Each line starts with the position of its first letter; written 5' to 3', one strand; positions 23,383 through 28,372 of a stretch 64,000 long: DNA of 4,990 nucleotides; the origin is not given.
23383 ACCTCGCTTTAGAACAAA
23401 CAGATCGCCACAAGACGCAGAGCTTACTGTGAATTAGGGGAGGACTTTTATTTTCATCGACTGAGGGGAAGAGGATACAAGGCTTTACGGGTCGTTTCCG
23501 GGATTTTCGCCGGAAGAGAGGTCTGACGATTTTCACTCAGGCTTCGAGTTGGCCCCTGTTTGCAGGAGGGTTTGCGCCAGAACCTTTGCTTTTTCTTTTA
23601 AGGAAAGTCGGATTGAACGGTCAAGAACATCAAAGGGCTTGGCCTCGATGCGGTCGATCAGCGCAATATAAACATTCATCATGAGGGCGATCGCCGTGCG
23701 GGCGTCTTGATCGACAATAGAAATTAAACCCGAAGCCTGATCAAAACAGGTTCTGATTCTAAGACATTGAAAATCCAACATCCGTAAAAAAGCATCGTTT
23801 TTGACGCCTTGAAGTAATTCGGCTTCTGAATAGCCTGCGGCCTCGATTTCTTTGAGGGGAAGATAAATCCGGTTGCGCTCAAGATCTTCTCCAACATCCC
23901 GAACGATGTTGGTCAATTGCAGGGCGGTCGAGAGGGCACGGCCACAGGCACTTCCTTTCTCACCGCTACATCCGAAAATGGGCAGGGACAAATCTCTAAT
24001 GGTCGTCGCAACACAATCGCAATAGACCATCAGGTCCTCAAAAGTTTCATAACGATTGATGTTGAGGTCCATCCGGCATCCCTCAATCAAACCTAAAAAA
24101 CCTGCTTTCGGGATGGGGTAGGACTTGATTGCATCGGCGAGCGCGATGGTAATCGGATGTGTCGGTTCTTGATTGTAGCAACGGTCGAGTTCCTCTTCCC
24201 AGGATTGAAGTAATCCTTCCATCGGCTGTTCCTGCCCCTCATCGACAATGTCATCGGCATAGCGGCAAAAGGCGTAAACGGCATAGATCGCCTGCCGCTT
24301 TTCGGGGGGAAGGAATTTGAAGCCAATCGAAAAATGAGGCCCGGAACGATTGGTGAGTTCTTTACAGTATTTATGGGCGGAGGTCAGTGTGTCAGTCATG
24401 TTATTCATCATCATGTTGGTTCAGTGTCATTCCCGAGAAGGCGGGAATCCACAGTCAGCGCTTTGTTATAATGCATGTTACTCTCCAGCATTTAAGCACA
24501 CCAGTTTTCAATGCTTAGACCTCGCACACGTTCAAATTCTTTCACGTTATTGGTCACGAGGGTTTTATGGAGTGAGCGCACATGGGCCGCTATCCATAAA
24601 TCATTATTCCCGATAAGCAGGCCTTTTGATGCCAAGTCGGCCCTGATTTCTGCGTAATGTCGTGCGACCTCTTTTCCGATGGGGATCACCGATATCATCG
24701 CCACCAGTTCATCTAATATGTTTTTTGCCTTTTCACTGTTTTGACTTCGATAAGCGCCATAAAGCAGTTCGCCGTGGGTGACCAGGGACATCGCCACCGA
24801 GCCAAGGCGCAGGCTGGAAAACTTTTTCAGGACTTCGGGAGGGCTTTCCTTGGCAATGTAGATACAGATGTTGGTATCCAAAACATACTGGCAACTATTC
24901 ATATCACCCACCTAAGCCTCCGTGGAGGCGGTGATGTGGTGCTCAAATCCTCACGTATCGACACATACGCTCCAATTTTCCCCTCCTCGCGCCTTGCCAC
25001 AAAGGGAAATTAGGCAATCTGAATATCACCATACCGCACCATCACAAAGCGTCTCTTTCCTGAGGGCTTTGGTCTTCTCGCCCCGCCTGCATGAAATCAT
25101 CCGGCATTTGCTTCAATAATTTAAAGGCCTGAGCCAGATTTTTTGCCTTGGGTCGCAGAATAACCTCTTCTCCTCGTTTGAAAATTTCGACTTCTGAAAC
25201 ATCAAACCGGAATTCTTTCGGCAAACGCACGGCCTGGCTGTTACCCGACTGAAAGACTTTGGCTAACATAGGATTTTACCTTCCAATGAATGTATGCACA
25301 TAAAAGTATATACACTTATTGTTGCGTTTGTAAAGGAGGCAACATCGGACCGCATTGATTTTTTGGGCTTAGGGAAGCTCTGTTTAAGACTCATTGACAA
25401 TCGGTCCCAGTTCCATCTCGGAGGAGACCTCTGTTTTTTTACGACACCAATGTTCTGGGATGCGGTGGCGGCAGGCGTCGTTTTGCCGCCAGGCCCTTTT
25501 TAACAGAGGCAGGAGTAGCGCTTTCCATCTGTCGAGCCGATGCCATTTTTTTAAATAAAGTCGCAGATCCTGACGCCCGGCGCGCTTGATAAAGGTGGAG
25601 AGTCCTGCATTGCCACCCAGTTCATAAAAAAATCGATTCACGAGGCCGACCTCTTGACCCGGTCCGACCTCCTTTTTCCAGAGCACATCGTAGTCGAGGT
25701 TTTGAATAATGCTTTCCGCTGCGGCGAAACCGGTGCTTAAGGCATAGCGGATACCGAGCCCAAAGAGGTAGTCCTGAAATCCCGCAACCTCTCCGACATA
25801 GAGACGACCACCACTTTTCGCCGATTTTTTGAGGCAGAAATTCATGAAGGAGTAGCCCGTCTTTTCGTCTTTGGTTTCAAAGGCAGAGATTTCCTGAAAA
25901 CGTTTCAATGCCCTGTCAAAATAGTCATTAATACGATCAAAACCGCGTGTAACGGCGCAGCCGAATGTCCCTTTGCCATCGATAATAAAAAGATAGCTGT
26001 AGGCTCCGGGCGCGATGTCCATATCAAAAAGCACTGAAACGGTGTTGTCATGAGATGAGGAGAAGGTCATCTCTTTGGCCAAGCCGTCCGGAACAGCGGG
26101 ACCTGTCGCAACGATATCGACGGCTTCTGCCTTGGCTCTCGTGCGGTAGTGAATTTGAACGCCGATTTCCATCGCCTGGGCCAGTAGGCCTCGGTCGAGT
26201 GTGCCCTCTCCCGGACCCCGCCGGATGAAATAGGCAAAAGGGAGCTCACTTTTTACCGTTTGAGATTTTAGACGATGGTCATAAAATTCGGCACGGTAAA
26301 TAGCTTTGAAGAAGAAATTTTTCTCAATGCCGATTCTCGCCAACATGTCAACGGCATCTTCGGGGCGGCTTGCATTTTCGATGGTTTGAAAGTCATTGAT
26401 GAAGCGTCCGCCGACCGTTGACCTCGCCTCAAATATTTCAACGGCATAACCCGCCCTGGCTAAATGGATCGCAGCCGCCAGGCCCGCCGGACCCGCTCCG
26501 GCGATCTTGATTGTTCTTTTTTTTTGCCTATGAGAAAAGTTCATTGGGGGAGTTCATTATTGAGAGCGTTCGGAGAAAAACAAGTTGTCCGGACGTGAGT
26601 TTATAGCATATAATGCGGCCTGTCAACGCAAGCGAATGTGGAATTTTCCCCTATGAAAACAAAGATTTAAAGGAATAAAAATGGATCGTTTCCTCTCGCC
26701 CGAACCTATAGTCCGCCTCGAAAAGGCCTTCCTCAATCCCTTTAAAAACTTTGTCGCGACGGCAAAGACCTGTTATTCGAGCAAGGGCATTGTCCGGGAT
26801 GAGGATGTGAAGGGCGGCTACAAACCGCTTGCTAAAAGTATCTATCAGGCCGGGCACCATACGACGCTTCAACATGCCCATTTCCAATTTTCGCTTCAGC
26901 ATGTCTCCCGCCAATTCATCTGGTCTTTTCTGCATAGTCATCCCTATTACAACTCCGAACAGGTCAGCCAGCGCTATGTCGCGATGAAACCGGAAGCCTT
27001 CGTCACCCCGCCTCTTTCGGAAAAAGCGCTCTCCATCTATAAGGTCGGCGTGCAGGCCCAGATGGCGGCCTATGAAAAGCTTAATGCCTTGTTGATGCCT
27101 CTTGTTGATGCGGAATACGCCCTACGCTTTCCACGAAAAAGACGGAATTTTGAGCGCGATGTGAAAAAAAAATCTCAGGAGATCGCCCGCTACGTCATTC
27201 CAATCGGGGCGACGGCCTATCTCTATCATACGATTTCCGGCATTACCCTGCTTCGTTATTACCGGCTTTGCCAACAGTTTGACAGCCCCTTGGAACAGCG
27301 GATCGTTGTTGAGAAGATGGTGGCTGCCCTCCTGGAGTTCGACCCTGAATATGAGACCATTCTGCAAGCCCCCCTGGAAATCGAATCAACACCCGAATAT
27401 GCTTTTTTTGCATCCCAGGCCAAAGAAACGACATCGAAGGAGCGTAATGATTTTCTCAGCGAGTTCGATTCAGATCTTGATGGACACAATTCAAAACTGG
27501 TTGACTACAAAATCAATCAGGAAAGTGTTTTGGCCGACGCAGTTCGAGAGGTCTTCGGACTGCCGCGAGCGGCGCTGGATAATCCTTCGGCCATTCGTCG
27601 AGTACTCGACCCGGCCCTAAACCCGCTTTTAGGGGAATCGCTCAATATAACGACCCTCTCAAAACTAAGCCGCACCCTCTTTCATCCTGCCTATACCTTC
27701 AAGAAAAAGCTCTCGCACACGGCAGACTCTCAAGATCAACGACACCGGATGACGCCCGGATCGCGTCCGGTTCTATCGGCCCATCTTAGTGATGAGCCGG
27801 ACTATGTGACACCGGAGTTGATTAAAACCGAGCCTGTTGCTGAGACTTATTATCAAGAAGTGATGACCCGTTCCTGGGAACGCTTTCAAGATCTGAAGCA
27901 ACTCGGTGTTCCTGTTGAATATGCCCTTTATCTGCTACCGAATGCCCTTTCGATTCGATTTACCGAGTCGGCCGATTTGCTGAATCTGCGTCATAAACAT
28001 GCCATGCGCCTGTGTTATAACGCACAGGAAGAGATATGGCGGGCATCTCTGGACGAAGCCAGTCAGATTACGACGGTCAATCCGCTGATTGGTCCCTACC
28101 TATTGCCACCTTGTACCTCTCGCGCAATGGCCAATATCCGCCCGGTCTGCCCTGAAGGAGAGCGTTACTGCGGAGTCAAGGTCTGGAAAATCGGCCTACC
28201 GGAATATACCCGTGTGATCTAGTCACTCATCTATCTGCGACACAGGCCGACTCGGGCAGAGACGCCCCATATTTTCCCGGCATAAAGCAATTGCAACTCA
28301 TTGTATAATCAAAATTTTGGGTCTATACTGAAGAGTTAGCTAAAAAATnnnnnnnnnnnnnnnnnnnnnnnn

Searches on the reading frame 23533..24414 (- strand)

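Call 43: search_protein_families(library=pfam, proteins=[window:23533-24414:-], max_evalue=0.01)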
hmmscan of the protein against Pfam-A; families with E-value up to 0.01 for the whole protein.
window:23533-24414:- (293 aa): 1 family
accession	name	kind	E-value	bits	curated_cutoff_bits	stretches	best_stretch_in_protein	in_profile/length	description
PF00494.24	SQS_PSY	-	2.4e-73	247.5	26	1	22-272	2-261/263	Squalene/phytoene synthase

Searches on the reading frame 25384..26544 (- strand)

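Call 43: search_protein_families(library=pfam, proteins=[window:25384-26544:-], max_evalue=0.01)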
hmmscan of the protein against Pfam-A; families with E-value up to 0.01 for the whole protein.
window:25384-26544:- (386 aa): 11 families
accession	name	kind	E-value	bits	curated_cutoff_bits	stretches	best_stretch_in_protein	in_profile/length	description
PF13450.12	NAD_binding_8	-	2.8e-09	37.6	21.9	1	14-48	1-35/68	NAD(P)-binding Rossmann-like domain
PF01593.30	Amino_oxidase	-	5.2e-07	29.7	19.8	1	20-47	2-29/443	Flavin containing amine oxidoreductase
PF03486.20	HI0933_like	-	9.6e-06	25.6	50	1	12-50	3-41/244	HI0933-like protein Rossmann domain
PF12831.13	FAD_oxidored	-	2.7e-05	24.1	27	1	14-48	4-38/416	FAD dependent oxidoreductase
PF01946.23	Thi4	-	6.2e-05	22.8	26.2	1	12-74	20-83/235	Thi4 family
PF07992.20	Pyr_redox_2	-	7.2e-05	22.8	26.1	1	14-80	5-58/291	Pyridine nucleotide-disulphide oxidoreductase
PF01266.30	DAO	-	0.0003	20.9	27.9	1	14-45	4-35/353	FAD dependent oxidoreductase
PF01494.25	FAD_binding_3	-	0.0022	17.7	22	1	13-44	5-36/349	FAD binding domain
PF01134.28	GIDA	-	0.0041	16.7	22.1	1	12-39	2-29/391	Glucose inhibited division protein A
PF13738.12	Pyr_redox_3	-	0.0044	16.7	30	1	14-42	2-31/305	Pyridine nucleotide-disulphide oxidoreductase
PF00890.30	FAD_binding_2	-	0.0073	16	20.4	0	14-46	4-36/414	FAD binding domain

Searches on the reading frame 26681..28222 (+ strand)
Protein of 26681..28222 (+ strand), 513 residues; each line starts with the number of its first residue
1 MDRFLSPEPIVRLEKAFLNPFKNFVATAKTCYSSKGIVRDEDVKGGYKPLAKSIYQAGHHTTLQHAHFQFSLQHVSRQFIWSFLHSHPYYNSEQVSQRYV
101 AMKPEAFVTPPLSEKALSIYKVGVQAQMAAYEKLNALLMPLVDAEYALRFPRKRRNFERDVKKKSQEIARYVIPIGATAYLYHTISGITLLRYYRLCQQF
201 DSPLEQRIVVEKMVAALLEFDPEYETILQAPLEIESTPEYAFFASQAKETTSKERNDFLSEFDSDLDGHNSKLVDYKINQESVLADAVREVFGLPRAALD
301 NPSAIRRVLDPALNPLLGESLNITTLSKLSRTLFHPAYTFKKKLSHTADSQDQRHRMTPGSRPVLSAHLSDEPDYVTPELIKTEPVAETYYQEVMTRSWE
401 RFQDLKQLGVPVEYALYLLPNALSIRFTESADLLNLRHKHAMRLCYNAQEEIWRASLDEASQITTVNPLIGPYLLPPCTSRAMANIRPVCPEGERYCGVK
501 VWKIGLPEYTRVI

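Call 44: search_protein_families(library=pfam, proteins=[window:26681-28222:+], max_evalue=0.00001)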
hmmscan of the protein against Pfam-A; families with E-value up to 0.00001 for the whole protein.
window:26681-28222:+ (513 aa): 1 family
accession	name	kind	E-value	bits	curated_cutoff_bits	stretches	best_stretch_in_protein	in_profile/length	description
PF02511.20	Thy1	-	5.8e-45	153.9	24.8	2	18-222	7-190/191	Thymidylate synthase complementing protein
